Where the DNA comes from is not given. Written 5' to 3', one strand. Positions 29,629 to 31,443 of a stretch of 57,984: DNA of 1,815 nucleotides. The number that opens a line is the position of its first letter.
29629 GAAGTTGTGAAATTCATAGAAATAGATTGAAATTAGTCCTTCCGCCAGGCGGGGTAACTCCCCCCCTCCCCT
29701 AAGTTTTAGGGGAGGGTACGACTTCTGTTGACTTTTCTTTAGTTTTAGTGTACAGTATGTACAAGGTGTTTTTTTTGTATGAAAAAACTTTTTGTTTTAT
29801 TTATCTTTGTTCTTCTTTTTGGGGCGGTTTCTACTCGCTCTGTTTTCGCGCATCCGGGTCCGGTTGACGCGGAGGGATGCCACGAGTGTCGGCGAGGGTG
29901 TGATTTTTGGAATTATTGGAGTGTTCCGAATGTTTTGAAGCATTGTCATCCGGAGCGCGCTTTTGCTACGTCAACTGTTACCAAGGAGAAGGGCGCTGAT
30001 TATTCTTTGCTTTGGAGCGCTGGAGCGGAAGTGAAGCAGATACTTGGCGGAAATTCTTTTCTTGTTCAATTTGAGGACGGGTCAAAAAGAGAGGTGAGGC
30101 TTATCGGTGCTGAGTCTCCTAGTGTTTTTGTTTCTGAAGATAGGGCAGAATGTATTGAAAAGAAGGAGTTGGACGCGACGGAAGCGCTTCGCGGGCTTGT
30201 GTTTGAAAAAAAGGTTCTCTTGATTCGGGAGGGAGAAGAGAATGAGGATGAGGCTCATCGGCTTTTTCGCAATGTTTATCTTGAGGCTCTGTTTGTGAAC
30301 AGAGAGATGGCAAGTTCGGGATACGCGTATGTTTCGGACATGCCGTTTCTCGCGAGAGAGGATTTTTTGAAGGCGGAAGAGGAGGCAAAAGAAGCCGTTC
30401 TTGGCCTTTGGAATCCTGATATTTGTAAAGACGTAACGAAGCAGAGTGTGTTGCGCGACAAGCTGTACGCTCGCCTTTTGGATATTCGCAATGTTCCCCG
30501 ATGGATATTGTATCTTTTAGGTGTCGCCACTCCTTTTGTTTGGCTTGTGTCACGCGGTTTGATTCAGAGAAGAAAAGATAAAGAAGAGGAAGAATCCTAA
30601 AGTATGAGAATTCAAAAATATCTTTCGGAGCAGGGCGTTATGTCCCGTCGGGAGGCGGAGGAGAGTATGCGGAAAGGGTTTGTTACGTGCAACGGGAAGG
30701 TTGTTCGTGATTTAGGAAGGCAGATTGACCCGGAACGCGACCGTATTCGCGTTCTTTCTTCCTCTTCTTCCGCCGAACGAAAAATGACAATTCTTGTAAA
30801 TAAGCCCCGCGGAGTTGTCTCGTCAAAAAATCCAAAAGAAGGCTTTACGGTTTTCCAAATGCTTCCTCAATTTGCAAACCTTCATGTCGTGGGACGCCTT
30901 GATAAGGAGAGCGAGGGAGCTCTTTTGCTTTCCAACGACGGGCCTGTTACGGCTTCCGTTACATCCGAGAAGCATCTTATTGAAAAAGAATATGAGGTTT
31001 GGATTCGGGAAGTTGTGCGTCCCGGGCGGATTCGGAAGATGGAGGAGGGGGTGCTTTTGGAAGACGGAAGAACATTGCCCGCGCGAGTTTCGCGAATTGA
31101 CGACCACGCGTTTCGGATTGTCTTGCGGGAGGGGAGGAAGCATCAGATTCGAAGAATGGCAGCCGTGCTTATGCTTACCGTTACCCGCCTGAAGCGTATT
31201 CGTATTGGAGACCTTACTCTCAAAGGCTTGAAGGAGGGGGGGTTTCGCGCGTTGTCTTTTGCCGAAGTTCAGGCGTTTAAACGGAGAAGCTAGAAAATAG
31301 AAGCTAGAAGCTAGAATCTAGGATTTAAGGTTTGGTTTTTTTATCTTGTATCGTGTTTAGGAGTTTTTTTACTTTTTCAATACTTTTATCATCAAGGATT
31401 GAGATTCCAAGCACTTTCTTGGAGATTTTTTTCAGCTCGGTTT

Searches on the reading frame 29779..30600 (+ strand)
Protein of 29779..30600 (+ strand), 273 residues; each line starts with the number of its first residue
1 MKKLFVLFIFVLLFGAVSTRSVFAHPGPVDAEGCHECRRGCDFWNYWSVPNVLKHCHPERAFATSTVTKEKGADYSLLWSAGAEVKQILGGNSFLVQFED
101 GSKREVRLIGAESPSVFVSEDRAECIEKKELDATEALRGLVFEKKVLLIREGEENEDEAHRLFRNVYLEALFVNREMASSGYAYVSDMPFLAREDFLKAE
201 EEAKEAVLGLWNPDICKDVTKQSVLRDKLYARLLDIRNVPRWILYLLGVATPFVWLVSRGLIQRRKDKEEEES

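Call 88: search_protein_families(library=pfam, max_evalue=0.00001, proteins=[window:29779-30600:+])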
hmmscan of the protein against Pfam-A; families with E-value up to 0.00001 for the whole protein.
window:29779-30600:+ (273 aa): 1 family
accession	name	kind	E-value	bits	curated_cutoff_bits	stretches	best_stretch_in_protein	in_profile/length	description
PF00565.23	SNase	-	1.9e-09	38.3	21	1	106-212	2-106/107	Staphylococcal nuclease homologue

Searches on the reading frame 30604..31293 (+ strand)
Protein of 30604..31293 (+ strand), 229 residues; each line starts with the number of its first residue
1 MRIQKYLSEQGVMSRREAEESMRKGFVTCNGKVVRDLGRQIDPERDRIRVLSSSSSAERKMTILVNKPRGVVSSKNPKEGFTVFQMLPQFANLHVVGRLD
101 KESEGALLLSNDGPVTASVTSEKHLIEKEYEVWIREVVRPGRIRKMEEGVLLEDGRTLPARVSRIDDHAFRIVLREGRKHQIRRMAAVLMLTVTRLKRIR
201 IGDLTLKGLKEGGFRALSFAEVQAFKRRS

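Call 88: search_protein_families(library=pfam, max_evalue=0.00001, proteins=[window:30604-31293:+])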
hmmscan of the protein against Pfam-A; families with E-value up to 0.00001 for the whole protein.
window:30604-31293:+ (229 aa): 2 families
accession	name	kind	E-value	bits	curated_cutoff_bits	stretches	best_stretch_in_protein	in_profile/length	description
PF00849.27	PseudoU_synth_2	-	2.4e-15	57.5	26.8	1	63-187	3-151/152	RNA pseudouridylate synthase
PF01479.30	S4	-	4e-09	36.5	22.8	1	1-44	1-45/48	S4 domain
